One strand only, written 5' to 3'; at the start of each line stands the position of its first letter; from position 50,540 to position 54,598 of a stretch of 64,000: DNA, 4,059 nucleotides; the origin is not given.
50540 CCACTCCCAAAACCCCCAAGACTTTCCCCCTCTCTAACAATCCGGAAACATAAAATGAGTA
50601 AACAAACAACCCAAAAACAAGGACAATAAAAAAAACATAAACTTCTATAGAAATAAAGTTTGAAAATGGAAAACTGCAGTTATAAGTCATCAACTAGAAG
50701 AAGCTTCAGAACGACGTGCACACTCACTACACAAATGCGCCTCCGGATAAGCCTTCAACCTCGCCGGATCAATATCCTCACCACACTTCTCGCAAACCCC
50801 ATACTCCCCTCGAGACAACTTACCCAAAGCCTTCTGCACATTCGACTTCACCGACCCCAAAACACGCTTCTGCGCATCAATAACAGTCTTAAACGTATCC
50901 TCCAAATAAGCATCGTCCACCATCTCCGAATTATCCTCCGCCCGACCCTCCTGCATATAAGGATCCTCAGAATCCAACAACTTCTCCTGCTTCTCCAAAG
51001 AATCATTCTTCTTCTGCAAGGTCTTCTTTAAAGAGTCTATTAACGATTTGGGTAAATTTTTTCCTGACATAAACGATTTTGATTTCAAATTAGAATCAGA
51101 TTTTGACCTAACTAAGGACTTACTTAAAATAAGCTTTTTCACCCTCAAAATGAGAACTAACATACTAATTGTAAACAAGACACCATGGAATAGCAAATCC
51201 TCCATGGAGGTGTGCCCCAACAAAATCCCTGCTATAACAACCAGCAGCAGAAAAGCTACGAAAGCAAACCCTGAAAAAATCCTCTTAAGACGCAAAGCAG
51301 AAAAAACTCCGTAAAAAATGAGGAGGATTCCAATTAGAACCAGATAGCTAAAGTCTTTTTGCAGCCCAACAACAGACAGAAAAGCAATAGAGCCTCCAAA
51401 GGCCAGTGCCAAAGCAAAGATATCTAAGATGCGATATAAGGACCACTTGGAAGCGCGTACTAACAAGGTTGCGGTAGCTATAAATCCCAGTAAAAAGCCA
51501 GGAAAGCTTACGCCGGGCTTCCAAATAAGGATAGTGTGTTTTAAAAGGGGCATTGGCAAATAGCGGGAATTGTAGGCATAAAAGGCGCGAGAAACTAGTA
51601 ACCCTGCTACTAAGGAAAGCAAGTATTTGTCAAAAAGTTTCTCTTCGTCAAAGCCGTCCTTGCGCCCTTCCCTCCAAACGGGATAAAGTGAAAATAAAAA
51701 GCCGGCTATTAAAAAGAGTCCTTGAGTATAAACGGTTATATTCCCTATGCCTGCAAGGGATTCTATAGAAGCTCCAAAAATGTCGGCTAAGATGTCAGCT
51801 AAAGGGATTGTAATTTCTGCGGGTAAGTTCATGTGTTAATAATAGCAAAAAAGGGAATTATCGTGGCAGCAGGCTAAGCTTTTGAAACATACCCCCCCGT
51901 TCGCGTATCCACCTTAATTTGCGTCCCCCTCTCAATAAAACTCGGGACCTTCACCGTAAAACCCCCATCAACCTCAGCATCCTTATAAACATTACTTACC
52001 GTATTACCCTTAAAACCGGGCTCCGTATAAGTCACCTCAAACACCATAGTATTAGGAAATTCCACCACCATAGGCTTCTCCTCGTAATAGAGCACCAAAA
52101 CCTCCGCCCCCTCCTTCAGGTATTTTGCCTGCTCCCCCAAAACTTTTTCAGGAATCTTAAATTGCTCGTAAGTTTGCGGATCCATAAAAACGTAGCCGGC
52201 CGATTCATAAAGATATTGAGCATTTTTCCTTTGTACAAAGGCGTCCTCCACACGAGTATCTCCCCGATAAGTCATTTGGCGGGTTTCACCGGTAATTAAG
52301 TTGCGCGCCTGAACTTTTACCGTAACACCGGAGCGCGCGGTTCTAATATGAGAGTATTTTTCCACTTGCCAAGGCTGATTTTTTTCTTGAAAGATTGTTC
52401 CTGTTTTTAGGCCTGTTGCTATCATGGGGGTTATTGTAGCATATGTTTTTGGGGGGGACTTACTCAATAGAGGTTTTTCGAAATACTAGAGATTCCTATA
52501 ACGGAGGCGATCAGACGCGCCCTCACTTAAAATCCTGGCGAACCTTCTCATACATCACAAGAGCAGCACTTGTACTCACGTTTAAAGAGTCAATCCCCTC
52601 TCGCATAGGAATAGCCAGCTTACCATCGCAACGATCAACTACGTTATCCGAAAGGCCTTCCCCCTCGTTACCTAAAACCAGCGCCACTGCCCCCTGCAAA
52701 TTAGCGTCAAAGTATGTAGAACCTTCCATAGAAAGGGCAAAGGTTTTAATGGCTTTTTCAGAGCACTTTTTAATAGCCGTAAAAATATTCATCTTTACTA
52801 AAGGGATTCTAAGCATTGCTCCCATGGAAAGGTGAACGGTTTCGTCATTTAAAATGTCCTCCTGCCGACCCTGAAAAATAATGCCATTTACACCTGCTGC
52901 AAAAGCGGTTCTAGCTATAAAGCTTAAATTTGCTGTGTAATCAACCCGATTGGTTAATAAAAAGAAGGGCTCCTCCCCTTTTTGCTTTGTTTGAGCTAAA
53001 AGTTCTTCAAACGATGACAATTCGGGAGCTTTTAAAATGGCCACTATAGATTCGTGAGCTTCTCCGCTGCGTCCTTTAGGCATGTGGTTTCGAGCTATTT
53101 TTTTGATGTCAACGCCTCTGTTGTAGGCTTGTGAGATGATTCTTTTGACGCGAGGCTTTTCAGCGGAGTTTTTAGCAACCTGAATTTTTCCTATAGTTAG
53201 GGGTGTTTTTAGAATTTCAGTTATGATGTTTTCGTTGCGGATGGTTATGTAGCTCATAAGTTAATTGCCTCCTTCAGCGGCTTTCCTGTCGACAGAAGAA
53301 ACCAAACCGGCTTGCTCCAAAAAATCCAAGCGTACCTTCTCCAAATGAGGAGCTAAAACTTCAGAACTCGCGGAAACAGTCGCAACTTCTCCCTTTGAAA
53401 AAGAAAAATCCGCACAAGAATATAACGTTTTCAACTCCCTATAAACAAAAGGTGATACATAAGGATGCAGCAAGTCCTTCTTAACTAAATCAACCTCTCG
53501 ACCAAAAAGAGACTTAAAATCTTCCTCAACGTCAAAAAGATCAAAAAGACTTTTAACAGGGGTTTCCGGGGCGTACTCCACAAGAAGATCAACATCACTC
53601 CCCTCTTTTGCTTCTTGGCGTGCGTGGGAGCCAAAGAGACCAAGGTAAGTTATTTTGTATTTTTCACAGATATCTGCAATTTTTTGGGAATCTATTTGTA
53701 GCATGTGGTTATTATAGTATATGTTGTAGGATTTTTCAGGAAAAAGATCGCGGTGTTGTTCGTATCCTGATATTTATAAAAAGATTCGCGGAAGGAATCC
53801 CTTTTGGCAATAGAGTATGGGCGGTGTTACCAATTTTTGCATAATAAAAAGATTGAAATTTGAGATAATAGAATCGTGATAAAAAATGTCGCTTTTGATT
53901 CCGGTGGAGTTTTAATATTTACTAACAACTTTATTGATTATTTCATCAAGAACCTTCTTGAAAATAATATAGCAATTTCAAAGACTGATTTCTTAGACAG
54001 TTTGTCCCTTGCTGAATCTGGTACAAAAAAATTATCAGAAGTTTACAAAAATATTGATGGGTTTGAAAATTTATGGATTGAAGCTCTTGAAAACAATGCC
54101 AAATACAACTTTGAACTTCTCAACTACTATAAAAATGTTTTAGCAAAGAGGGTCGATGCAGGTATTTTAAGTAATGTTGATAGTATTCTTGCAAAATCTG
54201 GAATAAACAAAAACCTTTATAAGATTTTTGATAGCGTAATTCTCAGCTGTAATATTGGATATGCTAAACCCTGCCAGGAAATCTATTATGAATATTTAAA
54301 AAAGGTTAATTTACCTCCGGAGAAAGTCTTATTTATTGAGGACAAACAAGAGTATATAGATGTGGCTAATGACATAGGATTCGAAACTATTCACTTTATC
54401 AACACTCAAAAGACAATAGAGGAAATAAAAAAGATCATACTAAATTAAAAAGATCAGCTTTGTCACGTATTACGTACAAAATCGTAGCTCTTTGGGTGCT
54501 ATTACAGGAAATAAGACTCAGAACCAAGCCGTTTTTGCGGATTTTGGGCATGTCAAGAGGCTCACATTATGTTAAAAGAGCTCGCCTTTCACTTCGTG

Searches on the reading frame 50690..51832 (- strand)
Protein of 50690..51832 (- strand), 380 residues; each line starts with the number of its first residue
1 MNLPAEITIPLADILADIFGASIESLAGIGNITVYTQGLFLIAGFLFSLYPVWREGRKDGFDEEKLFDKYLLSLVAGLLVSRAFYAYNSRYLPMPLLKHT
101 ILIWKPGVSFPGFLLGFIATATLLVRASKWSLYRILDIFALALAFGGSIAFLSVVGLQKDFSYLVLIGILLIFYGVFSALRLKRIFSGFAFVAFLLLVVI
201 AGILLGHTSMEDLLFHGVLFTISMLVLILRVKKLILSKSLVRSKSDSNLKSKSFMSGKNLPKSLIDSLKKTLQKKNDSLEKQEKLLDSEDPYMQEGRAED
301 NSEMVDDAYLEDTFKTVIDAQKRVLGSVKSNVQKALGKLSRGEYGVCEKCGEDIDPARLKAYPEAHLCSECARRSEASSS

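Call 60: search_protein_families(library=pfam, proteins=[window:50690-51832:-], max_evalue=0.001)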
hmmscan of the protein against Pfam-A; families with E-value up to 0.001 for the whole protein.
window:50690-51832:- (380 aa): 2 families
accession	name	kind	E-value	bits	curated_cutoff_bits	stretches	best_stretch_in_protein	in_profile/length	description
PF01790.23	LGT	-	7.7e-12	45.5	24.9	1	28-149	5-125/240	Prolipoprotein diacylglyceryl transferase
PF01258.23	zf-dskA_traR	-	1e-11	45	24.9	1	342-376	1-35/36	Prokaryotic dksA/traR C4-type zinc finger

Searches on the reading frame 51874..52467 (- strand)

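Call 60: search_protein_families(library=pfam, proteins=[window:51874-52467:-], max_evalue=0.001)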
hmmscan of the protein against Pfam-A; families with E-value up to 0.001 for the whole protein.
window:51874-52467:- (197 aa): 3 families
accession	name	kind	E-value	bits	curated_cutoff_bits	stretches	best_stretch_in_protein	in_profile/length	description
PF09285.17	Elong-fact-P_C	-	2.1e-21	75.8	25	1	142-196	2-56/56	Elongation factor P, C-terminal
PF01132.26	EFP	-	8.9e-19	67.6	27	1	81-132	1-53/54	Elongation factor P (EF-P) OB domain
PF08207.18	EFP_N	-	3.2e-10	40.3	23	1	19-71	4-56/58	Elongation factor P (EF-P) KOW-like domain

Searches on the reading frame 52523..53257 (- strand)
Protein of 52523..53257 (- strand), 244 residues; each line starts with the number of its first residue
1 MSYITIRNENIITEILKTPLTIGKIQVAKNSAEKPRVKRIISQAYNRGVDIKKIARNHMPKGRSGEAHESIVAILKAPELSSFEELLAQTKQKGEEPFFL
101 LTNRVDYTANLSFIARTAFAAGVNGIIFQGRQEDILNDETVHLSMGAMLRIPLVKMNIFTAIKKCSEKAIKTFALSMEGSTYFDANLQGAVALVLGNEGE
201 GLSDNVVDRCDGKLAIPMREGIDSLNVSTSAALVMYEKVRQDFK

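Call 60: search_protein_families(library=pfam, proteins=[window:52523-53257:-], max_evalue=0.001)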
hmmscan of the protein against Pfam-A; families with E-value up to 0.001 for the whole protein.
window:52523-53257:- (244 aa): 2 families
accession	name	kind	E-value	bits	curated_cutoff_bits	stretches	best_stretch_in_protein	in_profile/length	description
PF00588.24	SpoU_methylase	-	9.6e-33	113.7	29.7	1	99-236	3-142/142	SpoU rRNA Methylase family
PF08032.17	SpoU_sub_bind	-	0.00023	21.9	22.8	1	10-79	6-74/76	RNA 2'-O ribose methyltransferase substrate binding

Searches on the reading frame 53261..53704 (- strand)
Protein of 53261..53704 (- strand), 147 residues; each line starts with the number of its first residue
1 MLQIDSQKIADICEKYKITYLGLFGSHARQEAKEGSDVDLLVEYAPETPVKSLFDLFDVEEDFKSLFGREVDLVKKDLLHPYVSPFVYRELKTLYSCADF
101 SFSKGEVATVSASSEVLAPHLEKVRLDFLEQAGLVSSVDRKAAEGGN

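Call 61: search_protein_families(library=pfam, proteins=[window:53261-53704:-], max_evalue=0.001)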
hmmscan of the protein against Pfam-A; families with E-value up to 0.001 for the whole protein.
window:53261-53704:- (147 aa): 2 families
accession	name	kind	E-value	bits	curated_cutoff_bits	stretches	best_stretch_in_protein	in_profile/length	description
PF01909.29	NTP_transf_2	-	5e-13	49.7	21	1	11-88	7-87/93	Nucleotidyltransferase domain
PF18765.7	Polbeta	-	3.5e-12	46.8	26.9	1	7-96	1-89/93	Polymerase beta, Nucleotidyltransferase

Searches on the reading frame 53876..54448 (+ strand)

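Call 61: search_protein_families(library=pfam, proteins=[window:53876-54448:+], max_evalue=0.001)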
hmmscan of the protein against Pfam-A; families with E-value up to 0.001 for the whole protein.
window:53876-54448:+ (190 aa): 2 families
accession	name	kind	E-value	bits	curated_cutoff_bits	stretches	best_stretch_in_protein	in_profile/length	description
PF00702.32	Hydrolase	-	7.2e-10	40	26.4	1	2-159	1-182/191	haloacid dehalogenase-like hydrolase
PF13419.12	HAD_2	-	1.5e-09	38.6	23.8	1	6-172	2-176/178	Haloacid dehalogenase-like hydrolase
